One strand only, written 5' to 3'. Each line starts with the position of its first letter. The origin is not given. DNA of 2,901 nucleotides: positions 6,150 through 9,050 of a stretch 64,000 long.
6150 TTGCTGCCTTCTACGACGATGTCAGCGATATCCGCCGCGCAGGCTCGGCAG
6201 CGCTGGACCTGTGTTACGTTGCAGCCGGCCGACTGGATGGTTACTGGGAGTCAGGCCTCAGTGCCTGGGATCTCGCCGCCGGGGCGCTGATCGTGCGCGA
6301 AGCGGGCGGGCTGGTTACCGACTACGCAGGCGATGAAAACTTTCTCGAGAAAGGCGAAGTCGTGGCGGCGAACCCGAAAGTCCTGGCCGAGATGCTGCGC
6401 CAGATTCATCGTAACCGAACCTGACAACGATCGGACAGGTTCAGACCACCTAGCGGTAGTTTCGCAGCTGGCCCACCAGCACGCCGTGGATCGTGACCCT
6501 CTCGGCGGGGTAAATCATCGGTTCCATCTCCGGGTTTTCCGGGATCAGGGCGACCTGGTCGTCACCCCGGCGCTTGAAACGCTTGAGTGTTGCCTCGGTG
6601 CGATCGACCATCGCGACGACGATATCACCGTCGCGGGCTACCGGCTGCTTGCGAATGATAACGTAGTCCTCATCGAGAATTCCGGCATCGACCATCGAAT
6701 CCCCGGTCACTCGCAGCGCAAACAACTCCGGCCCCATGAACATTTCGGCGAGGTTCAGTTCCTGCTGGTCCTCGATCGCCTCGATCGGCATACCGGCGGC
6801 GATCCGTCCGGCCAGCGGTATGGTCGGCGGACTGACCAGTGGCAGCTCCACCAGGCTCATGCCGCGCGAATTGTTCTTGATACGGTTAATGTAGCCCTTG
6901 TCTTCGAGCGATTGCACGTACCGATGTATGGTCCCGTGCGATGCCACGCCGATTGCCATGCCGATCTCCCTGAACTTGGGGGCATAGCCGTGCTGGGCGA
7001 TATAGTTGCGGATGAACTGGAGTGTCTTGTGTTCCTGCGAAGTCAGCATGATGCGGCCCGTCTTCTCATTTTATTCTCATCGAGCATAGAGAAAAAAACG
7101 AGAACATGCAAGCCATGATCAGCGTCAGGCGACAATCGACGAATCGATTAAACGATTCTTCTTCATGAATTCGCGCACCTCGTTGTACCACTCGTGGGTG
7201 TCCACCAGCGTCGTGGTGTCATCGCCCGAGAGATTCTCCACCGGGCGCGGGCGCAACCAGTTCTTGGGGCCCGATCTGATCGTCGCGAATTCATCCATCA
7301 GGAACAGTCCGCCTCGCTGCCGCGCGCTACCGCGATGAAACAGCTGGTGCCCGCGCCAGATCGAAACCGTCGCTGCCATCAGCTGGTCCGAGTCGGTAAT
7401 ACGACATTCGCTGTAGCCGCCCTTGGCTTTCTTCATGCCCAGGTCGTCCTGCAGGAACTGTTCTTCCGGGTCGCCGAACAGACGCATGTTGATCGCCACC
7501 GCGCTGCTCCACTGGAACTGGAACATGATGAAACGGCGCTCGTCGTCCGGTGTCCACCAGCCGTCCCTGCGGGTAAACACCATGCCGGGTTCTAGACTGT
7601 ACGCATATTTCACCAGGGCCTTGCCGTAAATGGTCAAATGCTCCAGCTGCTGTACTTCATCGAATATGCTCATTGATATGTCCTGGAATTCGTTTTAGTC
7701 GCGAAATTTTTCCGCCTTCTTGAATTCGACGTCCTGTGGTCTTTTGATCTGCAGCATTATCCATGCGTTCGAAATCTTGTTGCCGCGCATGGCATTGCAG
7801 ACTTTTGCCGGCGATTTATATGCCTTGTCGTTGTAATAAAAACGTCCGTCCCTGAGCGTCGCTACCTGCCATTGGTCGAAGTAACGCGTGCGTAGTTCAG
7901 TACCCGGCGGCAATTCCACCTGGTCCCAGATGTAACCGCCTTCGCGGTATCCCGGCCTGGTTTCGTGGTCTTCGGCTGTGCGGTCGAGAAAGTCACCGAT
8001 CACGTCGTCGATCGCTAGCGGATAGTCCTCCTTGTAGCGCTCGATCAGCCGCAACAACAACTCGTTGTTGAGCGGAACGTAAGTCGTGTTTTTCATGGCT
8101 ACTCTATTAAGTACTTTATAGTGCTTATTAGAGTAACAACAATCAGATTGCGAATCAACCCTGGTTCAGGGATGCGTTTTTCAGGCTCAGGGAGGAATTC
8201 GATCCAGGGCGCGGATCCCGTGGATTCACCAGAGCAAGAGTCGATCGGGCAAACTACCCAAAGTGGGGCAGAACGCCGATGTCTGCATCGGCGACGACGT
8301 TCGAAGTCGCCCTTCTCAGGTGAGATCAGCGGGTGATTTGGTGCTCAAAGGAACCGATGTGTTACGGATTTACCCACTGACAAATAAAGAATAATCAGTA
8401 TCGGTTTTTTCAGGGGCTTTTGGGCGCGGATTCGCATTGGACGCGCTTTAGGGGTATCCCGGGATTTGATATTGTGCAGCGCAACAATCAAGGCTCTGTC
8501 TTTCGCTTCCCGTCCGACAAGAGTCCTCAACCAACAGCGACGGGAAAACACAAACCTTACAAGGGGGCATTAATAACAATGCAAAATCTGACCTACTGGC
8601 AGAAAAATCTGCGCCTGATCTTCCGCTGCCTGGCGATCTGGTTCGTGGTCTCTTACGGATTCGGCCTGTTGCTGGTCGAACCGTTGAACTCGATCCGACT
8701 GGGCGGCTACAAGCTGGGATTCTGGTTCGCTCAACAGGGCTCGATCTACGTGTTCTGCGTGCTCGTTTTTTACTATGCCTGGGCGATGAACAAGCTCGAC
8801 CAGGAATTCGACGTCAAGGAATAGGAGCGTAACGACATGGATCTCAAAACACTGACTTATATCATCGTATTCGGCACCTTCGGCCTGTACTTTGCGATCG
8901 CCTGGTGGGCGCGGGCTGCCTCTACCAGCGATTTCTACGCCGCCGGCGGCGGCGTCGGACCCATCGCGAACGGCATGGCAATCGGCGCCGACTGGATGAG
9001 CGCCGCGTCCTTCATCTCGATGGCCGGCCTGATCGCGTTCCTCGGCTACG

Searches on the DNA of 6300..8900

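Call 71: search_rna_families(source=window, start=6300, end=8900, threshold=evalue, max_evalue=1)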
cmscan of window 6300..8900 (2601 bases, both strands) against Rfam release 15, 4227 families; matches with E-value up to 1: 0.
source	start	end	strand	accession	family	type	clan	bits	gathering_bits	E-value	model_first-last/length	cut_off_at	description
